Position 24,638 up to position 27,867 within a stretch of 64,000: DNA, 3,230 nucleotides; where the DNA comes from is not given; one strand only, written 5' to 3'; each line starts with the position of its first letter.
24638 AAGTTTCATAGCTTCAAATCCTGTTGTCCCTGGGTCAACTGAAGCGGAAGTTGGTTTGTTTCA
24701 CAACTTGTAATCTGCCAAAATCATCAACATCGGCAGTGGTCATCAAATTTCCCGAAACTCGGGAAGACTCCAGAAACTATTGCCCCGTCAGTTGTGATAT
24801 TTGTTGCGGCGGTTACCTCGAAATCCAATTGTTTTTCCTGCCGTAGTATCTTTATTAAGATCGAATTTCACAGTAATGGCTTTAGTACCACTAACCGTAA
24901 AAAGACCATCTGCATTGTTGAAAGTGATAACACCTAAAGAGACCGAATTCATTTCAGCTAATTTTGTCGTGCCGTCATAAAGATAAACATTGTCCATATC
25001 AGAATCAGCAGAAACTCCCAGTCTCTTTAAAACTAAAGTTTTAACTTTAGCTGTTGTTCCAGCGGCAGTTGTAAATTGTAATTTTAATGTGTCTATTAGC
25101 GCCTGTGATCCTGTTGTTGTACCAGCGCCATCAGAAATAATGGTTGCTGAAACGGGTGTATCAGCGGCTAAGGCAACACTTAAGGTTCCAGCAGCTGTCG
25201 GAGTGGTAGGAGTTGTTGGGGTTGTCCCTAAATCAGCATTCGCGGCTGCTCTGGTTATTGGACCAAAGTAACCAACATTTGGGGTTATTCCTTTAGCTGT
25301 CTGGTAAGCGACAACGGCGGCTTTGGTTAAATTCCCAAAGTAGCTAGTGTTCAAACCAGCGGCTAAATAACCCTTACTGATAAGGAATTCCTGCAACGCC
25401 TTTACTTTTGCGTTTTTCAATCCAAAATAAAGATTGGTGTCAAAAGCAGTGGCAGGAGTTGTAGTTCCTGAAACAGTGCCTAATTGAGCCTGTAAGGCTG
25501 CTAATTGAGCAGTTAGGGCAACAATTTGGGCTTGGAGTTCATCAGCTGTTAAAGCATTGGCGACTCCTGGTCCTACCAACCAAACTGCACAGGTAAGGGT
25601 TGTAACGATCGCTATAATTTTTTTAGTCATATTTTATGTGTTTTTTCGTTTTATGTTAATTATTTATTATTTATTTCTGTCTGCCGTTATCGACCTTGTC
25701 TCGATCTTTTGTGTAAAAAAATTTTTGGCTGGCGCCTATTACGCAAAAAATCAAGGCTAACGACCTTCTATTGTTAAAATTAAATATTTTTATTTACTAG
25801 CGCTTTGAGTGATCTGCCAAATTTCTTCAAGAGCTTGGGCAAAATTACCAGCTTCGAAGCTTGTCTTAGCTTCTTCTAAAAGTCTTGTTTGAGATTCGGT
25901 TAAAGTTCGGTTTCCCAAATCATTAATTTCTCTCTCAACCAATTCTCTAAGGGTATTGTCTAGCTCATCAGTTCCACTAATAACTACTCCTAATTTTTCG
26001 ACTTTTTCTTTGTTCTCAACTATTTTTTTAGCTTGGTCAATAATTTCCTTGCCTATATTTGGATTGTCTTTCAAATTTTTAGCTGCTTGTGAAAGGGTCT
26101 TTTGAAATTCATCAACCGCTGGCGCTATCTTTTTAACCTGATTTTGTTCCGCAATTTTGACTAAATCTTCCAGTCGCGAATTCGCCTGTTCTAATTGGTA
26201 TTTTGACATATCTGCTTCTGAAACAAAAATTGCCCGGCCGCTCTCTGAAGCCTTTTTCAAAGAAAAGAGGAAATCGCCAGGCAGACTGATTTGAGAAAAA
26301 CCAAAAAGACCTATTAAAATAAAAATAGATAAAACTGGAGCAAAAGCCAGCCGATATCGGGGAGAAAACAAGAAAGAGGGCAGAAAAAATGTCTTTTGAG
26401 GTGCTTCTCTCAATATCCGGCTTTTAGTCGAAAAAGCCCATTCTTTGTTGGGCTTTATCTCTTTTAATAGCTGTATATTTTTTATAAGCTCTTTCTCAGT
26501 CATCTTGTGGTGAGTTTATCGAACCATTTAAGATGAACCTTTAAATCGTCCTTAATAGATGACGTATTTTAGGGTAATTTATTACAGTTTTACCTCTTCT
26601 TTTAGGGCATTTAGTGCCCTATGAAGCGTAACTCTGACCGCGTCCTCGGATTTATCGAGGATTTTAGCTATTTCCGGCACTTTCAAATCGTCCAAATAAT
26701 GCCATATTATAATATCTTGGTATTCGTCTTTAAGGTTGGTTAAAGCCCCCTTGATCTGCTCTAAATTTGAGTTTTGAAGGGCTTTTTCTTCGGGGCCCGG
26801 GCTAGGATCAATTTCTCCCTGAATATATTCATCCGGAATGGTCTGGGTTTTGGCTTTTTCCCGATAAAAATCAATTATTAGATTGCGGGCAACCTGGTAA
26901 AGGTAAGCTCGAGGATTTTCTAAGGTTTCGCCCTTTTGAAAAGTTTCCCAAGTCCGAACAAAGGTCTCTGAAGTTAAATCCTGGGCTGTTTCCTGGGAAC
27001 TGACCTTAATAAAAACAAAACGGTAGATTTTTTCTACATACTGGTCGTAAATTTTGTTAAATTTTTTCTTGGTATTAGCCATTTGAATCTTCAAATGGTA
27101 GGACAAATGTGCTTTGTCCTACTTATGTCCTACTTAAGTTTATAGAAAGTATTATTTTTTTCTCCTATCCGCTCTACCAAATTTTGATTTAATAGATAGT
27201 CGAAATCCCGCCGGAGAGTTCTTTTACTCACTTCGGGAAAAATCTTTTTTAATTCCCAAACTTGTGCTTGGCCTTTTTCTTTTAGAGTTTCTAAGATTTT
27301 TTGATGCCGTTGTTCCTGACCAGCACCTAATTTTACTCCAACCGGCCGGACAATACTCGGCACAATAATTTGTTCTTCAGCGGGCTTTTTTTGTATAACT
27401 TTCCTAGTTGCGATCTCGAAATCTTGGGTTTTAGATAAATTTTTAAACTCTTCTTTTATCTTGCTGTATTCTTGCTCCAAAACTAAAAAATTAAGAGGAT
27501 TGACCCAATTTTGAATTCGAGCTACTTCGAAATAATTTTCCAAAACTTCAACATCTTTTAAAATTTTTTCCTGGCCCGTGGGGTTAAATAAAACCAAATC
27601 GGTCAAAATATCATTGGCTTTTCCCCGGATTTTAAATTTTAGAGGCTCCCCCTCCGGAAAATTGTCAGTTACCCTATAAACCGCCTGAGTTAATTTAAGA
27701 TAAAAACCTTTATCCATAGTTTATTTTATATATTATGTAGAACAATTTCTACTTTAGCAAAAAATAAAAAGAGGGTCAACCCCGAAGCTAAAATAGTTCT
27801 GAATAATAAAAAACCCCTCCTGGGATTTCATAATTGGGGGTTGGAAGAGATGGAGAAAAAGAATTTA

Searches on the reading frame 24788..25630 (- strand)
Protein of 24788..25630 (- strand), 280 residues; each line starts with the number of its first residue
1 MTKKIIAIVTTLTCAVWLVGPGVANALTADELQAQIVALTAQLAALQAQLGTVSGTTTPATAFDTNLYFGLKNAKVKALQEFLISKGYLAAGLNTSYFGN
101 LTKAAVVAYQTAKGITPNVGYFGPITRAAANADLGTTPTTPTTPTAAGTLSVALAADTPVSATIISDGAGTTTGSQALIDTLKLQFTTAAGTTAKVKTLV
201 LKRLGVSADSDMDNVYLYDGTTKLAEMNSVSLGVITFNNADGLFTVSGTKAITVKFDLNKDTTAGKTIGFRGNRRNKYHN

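Call 75: search_protein_families(library=pfam, proteins=[window:24788-25630:-], max_evalue=0.0001)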
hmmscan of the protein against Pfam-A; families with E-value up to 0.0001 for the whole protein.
window:24788-25630:- (280 aa): 1 family
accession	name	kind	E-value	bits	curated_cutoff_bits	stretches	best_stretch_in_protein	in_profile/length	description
PF01471.23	PG_binding_1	-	3.6e-10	40.3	23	1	74-129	3-56/57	Putative peptidoglycan binding domain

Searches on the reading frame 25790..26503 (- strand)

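Call 95: search_protein_families(library=pfam, proteins=[window:25790-26503:-], max_evalue=0.00001)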
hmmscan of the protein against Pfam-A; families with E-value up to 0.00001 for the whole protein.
window:25790-26503:- (237 aa): 1 family
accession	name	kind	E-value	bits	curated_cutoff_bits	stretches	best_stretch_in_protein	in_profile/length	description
PF18915.5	DUF5667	-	2.2e-09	38.1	27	1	74-170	3-91/99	Domain of unknown function (DUF5667)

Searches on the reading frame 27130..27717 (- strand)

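Call 4: search_protein_families(library=pfam, proteins=[window:27130-27717:-], max_evalue=1)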
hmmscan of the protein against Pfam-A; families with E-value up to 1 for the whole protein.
window:27130-27717:- (195 aa): 6 families
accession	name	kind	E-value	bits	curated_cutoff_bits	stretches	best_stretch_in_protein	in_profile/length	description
PF08220.18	HTH_DeoR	-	5.6e-09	36.1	21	1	137-184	1-47/57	DeoR-like helix-turn-helix domain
PF06421.17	LepA_C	-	0.026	15.1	29.7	1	85-148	23-85/107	GTP-binding protein LepA C-terminus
PF01638.23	HxlR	-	0.026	14.8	20.8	1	141-186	10-54/91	HxlR-like helix-turn-helix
PF08279.18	HTH_11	-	0.033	14.5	25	1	137-175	1-39/55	HTH domain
PF10436.14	BCDHK_Adom3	-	0.051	13.9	24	1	102-185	79-131/160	Mitochondrial branched-chain alpha-ketoacid dehydrogenase kinase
PF15679.10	DUF4665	-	0.36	11.9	27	1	80-119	50-89/99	Domain of unknown function (DUF4665)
